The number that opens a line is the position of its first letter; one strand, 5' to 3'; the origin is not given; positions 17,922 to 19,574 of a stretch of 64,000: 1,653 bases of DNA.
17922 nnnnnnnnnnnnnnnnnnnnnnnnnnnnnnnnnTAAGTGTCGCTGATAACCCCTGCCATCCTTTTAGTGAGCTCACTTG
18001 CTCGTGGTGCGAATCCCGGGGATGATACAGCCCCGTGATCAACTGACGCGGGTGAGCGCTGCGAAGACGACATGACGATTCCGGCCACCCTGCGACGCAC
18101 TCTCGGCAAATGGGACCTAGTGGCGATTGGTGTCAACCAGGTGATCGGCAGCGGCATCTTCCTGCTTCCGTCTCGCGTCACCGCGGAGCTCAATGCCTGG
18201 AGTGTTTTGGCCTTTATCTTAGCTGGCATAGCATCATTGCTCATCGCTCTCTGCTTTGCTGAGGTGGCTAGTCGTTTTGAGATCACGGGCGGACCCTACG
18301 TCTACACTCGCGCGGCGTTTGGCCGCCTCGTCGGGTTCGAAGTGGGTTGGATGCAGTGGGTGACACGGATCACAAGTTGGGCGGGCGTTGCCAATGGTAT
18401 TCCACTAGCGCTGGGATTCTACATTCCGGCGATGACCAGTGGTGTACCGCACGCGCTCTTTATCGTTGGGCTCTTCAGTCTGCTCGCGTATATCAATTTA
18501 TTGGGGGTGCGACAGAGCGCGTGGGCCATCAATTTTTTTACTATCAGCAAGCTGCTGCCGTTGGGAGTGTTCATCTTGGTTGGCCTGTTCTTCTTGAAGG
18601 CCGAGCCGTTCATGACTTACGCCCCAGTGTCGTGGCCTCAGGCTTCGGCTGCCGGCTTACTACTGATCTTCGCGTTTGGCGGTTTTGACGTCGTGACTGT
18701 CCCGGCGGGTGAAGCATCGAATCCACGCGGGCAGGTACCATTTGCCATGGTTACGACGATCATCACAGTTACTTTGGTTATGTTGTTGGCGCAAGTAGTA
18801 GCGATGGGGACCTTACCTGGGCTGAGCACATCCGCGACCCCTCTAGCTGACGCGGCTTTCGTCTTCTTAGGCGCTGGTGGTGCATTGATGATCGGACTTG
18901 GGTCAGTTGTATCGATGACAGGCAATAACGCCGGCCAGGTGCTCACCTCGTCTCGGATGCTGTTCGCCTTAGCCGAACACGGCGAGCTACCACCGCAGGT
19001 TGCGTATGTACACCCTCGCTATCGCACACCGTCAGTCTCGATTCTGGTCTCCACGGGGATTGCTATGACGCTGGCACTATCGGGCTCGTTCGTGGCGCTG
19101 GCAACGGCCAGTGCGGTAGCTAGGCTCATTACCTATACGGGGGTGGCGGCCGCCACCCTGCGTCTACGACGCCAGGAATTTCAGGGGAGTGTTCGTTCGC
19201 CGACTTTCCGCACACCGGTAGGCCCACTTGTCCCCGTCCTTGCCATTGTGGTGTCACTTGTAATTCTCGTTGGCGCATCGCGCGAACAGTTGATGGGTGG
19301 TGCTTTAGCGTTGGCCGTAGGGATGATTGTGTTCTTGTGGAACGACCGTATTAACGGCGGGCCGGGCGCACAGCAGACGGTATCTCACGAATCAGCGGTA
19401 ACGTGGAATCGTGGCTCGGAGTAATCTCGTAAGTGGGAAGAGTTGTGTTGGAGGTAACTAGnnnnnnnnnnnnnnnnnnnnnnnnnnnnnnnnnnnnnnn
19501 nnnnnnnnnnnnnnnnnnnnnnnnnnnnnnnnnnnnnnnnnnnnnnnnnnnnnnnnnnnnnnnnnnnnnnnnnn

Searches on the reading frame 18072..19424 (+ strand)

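Call 46: search_protein_families(library=ncbifam, proteins=[window:18072-19424:+], max_evalue=0.00001)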
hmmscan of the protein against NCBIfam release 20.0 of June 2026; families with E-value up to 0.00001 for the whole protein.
window:18072-19424:+ (450 aa): 28 families (the best 25 are shown)
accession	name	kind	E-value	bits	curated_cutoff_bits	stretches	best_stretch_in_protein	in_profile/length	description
TIGR00909.1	2A0306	subfamily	4.1e-67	227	556.8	1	7-421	1-426/429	amino acid transporter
NF053761.1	BrChAATpBcaP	equivalog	1.6e-50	172.5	690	1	6-424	19-451/460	branched-chain amino acid transporter BcaP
TIGR00905.1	2A0302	subfamily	1.4e-42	146.2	409.05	1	9-426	7-437/473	basic amino acid/polyamine antiporter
TIGR00906.1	2A0303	subfamily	2.4e-34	118.7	681.7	2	6-107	28-130/602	cationic amino acid transport permease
TIGR00911.1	2A0308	subfamily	1.6e-30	106.1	701.8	1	6-404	43-450/505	L-type amino acid transporter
TIGR00908.1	2A0305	equivalog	2e-28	99.5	381.75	1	6-402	4-404/442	ethanolamine permease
NF008466.1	PRK11357.1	equivalog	2.4e-28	99.2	800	1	6-400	5-407/446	fructoselysine/psicoselysine transporter FrlA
NF007929.0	PRK10644.1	equivalog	3.4e-27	95.2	574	1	23-420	22-423/445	arginine/agmatine antiporter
TIGR03810.1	arg_ornith_anti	equivalog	1.8e-26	92.9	591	1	14-430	6-436/468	arginine-ornithine antiporter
NF008484.0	PRK11387.1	equivalog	9.6e-20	71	716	1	6-405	11-431/471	S-methylmethionine permease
TIGR01773.1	GABAperm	equivalog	1.6e-19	70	678.1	1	14-407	17-431/452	GABA permease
TIGR00913.1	2A0310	subfamily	4.8e-19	68.5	578.7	2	15-172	8-164/480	amino acid permease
NF007938.0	PRK10655.1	equivalog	7.1e-17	61.7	409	1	10-421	7-424/438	putrescine-ornithine antiporter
NF007594.0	PRK10238.1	equivalog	4.7e-16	58.8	848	1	6-400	9-420/456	aromatic amino acid transporter AroP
TIGR04298.1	his_histam_anti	equivalog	5.8e-16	58.7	750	1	16-336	7-335/429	histidine-histamine antiporter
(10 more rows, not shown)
